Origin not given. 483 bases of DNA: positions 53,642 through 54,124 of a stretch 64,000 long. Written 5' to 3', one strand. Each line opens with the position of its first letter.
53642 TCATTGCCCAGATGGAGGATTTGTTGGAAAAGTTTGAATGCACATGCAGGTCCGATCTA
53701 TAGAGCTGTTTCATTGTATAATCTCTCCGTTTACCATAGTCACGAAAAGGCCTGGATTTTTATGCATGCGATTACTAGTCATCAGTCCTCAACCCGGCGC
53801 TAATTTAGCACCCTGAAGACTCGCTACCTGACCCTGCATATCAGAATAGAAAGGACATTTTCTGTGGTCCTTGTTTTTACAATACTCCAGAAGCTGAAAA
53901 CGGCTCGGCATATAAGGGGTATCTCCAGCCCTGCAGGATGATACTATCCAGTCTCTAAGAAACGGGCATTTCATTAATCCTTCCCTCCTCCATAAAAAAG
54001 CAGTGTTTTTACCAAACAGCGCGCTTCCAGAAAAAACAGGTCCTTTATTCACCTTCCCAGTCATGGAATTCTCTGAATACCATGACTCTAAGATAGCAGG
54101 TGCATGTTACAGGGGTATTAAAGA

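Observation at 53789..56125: Two equal-length (61-aa) Cys-rich peptides, one leading a kinase/regulator operon and one leading the adjacent enzyme operon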

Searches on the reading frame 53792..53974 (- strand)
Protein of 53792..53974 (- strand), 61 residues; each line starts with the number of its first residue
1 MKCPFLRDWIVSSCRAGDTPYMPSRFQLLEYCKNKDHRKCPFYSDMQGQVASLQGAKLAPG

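Call 4: search_protein_families(library=pfam, max_evalue=1, proteins=[window:53792-53974:-])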
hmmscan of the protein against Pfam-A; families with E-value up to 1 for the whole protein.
seq(61 aa): 0 families

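Call 5: search_protein_families(library=ncbifam, max_evalue=1, proteins=[window:53792-53974:-])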
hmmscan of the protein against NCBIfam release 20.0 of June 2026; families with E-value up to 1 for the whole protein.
seq(61 aa): 0 families

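Call 6: find_homologous_proteins(query=window:53792-53974:-, max_evalue=0.01)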
Query seq(61 aa) (61 aa): 3 proteins with E <= 0.01 among 3 candidates.
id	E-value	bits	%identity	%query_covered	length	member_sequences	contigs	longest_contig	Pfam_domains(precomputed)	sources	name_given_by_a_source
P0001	9.0e-34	131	93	100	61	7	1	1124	-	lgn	-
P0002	2.2e-23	99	69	100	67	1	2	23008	-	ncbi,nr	ncbi:hypothetical protein BMS3Bbin06_00056 [bacterium BMS3Bbin06]|nr:hypothetical protein BMS3Abin08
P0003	1.9e-20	89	64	97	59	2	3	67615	-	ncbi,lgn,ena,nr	ncbi:MAG TPA: hypothetical protein ENJ04_03740 [Nitrospirae bacterium]|nr:hypothetical protein [Nitr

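Call 9: find_encoding_contigs(protein=P0003, flank=8000, max_places=4)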
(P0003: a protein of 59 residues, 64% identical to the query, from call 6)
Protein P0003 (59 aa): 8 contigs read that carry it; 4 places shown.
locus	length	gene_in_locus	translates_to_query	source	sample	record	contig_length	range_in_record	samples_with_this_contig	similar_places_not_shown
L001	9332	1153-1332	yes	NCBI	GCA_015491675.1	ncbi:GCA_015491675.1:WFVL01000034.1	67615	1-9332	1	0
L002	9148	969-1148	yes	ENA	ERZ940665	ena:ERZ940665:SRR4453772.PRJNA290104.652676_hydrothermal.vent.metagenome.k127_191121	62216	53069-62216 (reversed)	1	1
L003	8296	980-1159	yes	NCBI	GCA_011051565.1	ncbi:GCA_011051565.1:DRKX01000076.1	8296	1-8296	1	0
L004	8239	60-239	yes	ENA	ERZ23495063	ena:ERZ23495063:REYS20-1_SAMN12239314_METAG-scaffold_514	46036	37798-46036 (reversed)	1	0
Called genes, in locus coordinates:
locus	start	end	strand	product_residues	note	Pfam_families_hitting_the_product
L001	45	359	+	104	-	-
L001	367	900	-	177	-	-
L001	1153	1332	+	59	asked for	-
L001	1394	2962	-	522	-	PF03767:Acid_phosphat_B (faint)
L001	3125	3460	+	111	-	-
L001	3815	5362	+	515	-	PF00245:Alk_phosphatase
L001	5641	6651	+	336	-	PF12849:PBP_like_2, PF01547:SBP_bac_1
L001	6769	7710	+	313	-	PF00528:BPD_transp_1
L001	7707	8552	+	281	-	PF00528:BPD_transp_1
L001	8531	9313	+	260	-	PF00005:ABC_tran, PF02463:SMC_N (faint), PF13401:AAA_22 (weak), PF13304:AAA_21 (weak)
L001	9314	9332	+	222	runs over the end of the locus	PF01895:PhoU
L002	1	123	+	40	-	?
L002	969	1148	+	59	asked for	-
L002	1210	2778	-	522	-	PF03767:Acid_phosphat_B (faint)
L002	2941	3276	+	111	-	-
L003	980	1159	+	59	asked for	-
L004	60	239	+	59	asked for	-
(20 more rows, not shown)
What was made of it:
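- Near alkaline phosphatase and pst genes in L001-4 (call 9).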

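Call 10: find_encoding_contigs(protein=P0002, flank=8000, max_places=4)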
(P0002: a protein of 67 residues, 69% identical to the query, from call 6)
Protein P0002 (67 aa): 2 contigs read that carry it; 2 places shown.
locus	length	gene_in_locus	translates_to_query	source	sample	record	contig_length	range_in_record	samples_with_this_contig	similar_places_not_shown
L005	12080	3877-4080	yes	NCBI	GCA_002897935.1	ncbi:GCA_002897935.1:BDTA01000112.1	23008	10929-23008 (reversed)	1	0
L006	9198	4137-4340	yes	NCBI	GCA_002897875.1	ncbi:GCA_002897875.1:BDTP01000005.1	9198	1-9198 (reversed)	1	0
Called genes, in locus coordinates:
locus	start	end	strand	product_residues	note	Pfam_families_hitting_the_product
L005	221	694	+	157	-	PF01850:PIN (faint)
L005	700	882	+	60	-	-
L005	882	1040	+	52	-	-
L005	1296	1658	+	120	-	-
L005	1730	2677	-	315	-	PF04055:Radical_SAM, PF16199:Radical_SAM_C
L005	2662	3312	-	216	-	PF02581:TMP-TENI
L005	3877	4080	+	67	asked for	-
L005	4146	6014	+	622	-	-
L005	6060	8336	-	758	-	-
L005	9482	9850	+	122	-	PF00072:Response_reg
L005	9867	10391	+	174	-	PF26309:DUF8082 (weak)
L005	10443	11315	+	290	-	PF11845:Tll0287-like, PF00672:HAMP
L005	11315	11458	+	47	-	-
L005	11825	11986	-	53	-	-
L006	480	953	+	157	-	PF01850:PIN (faint)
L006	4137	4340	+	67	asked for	-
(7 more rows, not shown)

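Call 22: find_homologous_proteins(query=A1, max_evalue=1)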
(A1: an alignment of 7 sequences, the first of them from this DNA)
Query A1 (7 sequences) (61 aa, profile of the alignment): 5 proteins with E <= 1 among 14 candidates.
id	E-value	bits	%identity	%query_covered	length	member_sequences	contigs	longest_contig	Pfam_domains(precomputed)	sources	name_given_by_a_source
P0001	2.9e-28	115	93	100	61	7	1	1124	-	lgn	-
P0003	1.7e-26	109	64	97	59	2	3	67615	-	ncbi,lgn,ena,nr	ncbi:MAG TPA: hypothetical protein ENJ04_03740 [Nitrospirae bacterium]|nr:hypothetical protein [Nitr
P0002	2.1e-26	109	69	100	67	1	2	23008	-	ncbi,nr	ncbi:hypothetical protein BMS3Bbin06_00056 [bacterium BMS3Bbin06]|nr:hypothetical protein BMS3Abin08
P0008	9.2e-22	94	42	74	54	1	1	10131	-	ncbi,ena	-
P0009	3.1e-14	70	41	28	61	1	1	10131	-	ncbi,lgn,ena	-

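Call 32: search_protein_representatives(alignment_id=A4)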
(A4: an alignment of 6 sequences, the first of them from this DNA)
Query: 6 sequences, 59 profile positions. Proteins with E-value up to 0.001 (for the whole library): 446; up to 1e-10: 54; up to 1e-30: 0. The best 150 are listed.
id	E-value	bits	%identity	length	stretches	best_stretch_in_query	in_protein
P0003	1.8e-29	117.3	-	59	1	1-59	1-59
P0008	5.1e-23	96.6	-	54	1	1-54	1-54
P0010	2.1e-16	75.5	-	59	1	1-54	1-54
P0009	7.9e-16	73.6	-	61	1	3-51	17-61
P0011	1.5e-15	72.7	-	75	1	2-56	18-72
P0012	1.5e-15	72.7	-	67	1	1-52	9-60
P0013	1.7e-15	72.5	-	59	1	1-51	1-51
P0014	1.8e-15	72.4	-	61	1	1-44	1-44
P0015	9.2e-15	70.2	-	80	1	1-49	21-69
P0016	1.3e-14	69.6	-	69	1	1-53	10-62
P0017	1.3e-14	69.6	-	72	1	3-45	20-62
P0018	1.7e-14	69.3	-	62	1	2-42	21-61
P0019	6.3e-14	67.5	-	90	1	1-52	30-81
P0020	2.7e-13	65.5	-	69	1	2-47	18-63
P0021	5.9e-13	64.4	-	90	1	1-54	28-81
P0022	7.0e-13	64.2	-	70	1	2-50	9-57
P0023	9.8e-13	63.7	-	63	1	1-48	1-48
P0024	9.8e-13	63.7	-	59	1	1-44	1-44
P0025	1.2e-12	63.4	-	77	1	1-46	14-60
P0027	1.2e-12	63.4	-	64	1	1-51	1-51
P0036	3.5e-12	61.9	-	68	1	1-53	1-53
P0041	5.0e-12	61.4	-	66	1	1-44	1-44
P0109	3.0e-08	49.3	-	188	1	1-47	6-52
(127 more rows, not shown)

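Call 34: list_cluster_members(proteins=[P0010, P0012, P0013, P0014, P0016, P0023, P0027, P0109, P0036, P0041])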
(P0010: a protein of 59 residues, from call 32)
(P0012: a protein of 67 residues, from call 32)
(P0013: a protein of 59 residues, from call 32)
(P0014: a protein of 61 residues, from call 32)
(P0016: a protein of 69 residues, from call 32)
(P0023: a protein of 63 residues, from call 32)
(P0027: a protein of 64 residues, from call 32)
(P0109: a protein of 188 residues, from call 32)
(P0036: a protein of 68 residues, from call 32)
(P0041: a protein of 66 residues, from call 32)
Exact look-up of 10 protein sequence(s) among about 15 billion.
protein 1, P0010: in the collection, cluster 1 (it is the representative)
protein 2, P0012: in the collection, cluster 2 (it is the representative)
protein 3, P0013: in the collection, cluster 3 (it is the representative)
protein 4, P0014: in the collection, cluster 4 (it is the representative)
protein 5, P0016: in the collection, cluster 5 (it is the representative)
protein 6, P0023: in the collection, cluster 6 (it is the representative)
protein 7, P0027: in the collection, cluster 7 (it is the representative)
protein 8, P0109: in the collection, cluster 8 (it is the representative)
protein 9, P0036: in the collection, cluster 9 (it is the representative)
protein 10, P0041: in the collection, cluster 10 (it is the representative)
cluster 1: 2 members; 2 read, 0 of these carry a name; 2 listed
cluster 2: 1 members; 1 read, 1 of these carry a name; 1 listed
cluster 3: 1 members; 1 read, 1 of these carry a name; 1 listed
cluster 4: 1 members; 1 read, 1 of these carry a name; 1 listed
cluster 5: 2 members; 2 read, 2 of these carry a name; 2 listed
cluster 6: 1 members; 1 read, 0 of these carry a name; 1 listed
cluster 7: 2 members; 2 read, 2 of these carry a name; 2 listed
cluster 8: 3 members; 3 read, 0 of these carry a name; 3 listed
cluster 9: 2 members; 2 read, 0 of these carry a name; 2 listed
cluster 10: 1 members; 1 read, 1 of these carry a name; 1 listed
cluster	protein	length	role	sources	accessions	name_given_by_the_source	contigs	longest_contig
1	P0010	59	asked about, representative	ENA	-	-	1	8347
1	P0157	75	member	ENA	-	-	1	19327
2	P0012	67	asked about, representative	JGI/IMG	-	hypothetical protein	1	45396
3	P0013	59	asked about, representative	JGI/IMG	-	hypothetical protein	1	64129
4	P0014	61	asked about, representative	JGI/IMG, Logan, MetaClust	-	hypothetical protein | \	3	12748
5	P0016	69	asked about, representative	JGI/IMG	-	hypothetical protein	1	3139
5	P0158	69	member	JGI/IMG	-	hypothetical protein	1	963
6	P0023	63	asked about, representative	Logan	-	-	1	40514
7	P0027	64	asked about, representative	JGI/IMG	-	hypothetical protein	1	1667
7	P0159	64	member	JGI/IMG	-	hypothetical protein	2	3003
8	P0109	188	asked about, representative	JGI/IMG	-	-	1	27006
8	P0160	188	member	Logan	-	-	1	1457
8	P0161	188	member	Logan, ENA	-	-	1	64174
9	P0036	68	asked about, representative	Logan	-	-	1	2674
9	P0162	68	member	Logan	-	-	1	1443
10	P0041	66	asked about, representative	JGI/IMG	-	hypothetical protein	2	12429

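Call 35: find_encoding_contigs(protein=P0010, flank=6000, max_places=3)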
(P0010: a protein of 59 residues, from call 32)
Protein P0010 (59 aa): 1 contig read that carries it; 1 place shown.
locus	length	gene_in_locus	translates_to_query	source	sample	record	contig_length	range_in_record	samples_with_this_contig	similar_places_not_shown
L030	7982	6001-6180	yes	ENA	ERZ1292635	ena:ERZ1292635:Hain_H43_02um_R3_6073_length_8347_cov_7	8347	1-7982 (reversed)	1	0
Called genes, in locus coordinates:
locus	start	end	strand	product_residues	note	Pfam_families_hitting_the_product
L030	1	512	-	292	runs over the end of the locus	?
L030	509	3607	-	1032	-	PF19991:HMA_2, PF00690:Cation_ATPase_N, PF00122:E1-E2_ATPase, PF13246:Cation_ATPase, PF00702:Hydrolase, PF00689:Cation_ATPase_C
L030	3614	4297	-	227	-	-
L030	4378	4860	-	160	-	PF19991:HMA_2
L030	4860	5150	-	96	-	PF17195:DUF5132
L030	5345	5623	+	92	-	PF19991:HMA_2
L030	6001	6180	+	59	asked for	-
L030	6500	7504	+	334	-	PF12849:PBP_like_2, PF12727:PBP_like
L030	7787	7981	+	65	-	?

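Call 36: find_encoding_contigs(protein=P0013, flank=6000, max_places=2)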
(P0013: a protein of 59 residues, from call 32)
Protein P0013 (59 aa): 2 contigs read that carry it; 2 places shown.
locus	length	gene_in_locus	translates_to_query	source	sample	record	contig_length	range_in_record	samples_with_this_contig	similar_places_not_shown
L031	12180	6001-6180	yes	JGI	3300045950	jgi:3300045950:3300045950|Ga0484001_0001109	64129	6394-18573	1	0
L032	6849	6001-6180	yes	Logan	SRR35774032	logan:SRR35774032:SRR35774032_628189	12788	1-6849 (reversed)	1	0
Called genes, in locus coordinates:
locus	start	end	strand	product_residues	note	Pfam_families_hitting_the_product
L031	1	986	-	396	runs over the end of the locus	PF00438:S-AdoMet_synt_N, PF02772:S-AdoMet_synt_M, PF02773:S-AdoMet_synt_C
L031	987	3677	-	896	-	PF00690:Cation_ATPase_N, PF00122:E1-E2_ATPase, PF13246:Cation_ATPase, PF00702:Hydrolase, PF00689:Cation_ATPase_C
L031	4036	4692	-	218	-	-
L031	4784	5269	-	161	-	PF19991:HMA_2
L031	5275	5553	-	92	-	PF17195:DUF5132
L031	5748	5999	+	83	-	PF19991:HMA_2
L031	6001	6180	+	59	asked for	-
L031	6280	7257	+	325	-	PF12849:PBP_like_2, PF01547:SBP_bac_1, PF12727:PBP_like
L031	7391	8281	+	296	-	PF00528:BPD_transp_1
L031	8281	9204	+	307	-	PF00528:BPD_transp_1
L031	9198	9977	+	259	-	PF02463:SMC_N (faint), PF00005:ABC_tran, PF13401:AAA_22 (weak), PF13304:AAA_21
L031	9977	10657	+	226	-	PF01895:PhoU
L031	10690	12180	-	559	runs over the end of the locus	PF13682:CZB, PF00672:HAMP, PF00015:MCPsignal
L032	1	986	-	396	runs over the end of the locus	PF00438:S-AdoMet_synt_N, PF02772:S-AdoMet_synt_M, PF02773:S-AdoMet_synt_C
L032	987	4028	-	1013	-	PF19991:HMA_2, PF00690:Cation_ATPase_N, PF00122:E1-E2_ATPase, PF13246:Cation_ATPase, PF00702:Hydrolase, PF00689:Cation_ATPase_C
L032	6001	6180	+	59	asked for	-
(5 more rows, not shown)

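Call 37: find_encoding_contigs(protein=P0012, flank=6000, max_places=2)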
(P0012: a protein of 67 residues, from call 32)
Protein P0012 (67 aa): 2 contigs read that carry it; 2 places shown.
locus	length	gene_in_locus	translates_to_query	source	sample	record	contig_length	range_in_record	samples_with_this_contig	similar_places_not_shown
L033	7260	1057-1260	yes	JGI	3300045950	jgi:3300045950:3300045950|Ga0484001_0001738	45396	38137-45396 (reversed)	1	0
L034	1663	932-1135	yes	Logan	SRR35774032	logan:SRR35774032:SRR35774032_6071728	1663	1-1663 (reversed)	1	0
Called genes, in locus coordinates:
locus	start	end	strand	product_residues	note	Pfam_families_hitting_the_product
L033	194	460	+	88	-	-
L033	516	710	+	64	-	-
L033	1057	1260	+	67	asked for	-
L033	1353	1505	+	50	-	-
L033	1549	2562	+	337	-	PF12849:PBP_like_2, PF12727:PBP_like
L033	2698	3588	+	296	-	PF00528:BPD_transp_1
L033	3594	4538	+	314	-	PF00528:BPD_transp_1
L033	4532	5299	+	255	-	PF00005:ABC_tran, PF02463:SMC_N (faint), PF13304:AAA_21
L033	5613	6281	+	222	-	PF01895:PhoU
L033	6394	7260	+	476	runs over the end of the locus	PF00202:Aminotran_3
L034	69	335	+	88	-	-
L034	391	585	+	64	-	-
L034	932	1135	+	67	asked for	-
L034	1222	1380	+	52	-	-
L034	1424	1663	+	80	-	?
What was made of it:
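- Directly upstream of pstS-pstCAB-phoU in L030, L031 and L033 (calls 35-37).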

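Call 38: find_encoding_contigs(protein=P0161, flank=6000, max_places=2)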
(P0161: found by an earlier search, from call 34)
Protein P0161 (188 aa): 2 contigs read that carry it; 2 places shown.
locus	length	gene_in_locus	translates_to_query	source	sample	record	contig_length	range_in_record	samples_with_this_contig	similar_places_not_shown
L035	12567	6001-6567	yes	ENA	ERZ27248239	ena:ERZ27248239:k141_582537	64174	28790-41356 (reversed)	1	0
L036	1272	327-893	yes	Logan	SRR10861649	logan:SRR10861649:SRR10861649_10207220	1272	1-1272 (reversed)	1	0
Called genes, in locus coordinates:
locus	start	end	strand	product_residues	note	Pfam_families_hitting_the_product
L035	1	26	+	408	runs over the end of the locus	PF00512:HisKA, PF02518:HATPase_c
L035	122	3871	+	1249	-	PF00989:PAS, PF08448:PAS_4, PF13426:PAS_9 (weak), PF13188:PAS_8 (weak), PF13426:PAS_9, PF08448:PAS_4, PF00512:HisKA, PF02518:HATPase_c, +3 more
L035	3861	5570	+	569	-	PF00072:Response_reg, PF00989:PAS, PF08448:PAS_4, PF13426:PAS_9, PF00158:Sigma54_activat, PF14532:Sigma54_activ_2, PF25601:AAA_lid_14, PF02954:HTH_8, +4 more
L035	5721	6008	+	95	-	-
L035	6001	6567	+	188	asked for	PF00072:Response_reg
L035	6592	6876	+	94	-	-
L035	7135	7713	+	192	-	-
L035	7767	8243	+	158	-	-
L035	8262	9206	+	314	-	PF09084:NMT1 (weak), PF13379:NMT1_2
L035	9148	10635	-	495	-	PF00990:GGDEF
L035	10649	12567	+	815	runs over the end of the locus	PF00270:DEAD, PF00271:Helicase_C, PF22982:WHD_HRQ1, PF09369:MZB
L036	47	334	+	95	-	-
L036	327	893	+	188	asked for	PF00072:Response_reg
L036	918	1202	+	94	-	-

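Call 49: predict_structure(alignment_id=A6)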
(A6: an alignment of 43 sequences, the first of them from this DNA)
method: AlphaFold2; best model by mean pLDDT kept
length: 61 residues; sequences in the alignment: 43
mean_pLDDT: 73.1   pTM: 0.50
mean pLDDT of the five models: 73.1, 72.5, 53.3, 52.6, 48.8
residues with pLDDT >= 90: 0; 70-90: 42; 50-70: 9; < 50: 10
segments of 3 or more residues with pLDDT < 50: 52-61
pLDDT, mean of each block of 10 residues (from residue 1): 75 81 86 84 70 45 48
secondary structure, 60 per line:
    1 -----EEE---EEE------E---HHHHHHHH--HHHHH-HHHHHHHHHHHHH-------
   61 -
elements in order: E6-8 E12-14 H25-32 H35-39 H41-53
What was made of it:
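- On P1/P2 paralogy (one protein family): P1 model has pLDDT 73 (call 49).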

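Call 57: list_cluster_members(proteins=[P0011, P0015, P0017, P0018, P0019, P0020, P0021, P0022, P0024, P0025])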
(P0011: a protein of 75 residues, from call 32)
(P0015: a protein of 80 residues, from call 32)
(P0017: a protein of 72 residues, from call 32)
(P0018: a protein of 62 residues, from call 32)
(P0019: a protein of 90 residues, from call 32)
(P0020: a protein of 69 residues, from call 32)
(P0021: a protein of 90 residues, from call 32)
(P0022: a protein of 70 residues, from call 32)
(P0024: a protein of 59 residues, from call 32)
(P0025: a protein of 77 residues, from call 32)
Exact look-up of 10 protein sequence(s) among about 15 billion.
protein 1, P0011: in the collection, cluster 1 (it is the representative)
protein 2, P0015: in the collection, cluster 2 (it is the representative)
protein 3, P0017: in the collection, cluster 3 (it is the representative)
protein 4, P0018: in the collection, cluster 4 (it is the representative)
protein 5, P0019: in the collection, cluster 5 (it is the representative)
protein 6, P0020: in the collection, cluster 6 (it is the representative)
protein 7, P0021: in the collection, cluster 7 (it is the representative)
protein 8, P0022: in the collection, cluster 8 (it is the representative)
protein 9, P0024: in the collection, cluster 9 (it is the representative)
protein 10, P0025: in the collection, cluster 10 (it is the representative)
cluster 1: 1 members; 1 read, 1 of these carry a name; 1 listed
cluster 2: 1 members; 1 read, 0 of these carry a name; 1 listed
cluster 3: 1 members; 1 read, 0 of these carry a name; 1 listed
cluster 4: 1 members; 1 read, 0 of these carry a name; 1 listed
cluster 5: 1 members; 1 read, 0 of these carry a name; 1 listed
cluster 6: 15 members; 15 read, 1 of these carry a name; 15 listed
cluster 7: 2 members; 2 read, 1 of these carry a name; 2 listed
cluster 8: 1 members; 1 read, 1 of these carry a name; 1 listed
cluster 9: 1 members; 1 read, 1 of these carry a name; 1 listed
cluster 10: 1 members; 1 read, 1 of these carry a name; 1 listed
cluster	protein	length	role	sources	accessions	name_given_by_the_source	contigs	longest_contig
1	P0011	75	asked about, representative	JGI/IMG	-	hypothetical protein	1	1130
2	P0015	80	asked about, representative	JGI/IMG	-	-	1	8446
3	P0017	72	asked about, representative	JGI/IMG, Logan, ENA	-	-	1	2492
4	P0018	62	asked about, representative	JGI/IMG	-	-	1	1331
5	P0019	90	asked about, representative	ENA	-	-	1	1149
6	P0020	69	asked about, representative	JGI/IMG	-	hypothetical protein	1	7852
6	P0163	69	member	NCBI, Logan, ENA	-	-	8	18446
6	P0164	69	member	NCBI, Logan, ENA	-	-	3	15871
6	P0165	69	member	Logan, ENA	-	-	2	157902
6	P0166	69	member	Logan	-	-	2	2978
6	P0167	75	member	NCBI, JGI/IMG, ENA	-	-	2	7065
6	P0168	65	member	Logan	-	-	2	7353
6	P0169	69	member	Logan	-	-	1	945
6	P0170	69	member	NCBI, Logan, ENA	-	-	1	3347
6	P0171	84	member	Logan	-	-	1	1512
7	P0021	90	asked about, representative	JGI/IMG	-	hypothetical protein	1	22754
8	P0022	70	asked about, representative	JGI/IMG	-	hypothetical protein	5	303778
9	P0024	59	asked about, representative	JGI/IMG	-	hypothetical protein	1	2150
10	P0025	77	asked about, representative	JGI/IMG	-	hypothetical protein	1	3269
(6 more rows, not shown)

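Call 58: fold_search(model_id=the predicted structure, library=pdb)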
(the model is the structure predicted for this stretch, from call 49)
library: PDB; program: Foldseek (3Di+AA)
matches with E <= 10: 2; with E <= 0.001: 0
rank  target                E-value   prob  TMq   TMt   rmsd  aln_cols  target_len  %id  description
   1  5g1m_A                6.1e+00  0.06  0.33  0.07   7.9        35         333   26  Crystal structure of NagZ from Pseudomonas aeruginosa (released 2017-04-12)
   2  5djm_B                8.1e+00  0.01  0.21  0.08  11.2        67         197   13  Structure of WT Human Glutathione Transferase in complex with cisplatin in the absence of glutathione. (released 2016-11-02)
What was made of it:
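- The P1 AlphaFold model is only moderate (pLDDT 73) and has no structural neighbour (calls 49, 58).
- Tried and rejected: Foldseek against the PDB returned nothing below E = 6 (calls 49, 58).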

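Call 59: find_encoding_contigs(protein=P0022, flank=6000, max_places=3)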
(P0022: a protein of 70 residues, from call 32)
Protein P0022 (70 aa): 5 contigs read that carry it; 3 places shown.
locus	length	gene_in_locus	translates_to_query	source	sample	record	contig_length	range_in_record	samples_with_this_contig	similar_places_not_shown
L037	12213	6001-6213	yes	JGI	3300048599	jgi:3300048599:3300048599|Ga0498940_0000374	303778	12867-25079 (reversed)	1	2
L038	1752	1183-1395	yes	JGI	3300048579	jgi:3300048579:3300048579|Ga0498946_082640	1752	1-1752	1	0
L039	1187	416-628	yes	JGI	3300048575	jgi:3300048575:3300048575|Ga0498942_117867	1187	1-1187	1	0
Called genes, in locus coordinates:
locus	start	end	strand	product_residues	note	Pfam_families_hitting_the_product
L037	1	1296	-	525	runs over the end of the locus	PF12849:PBP_like_2, PF00691:OmpA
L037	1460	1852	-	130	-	PF00072:Response_reg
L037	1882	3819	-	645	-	PF00563:EAL, PF00571:CBS (weak), PF00990:GGDEF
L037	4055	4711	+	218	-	-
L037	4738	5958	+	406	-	PF13506:Glyco_transf_21, PF13641:Glyco_tranf_2_3, PF13632:Glyco_trans_2_3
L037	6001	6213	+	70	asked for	-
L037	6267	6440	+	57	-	-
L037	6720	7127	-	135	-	PF01258:zf-dskA_traR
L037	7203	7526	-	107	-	PF00893:Multi_Drug_Res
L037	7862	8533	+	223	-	PF02589:LUD_dom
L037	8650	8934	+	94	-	PF01037:AsnC_trans_reg, PF22482:AsnC_trans_reg_3 (weak)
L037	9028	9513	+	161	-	PF16697:Yop-YscD_cpl, PF00498:FHA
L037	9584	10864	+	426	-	PF00069:Pkinase, PF07714:PK_Tyr_Ser-Thr, PF03109:ABC1, PF17667:Pkinase_fungal (weak)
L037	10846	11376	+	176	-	-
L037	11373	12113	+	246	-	PF13672:PP2C_2, PF07228:SpoIIE (weak)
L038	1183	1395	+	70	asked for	-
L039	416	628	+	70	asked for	-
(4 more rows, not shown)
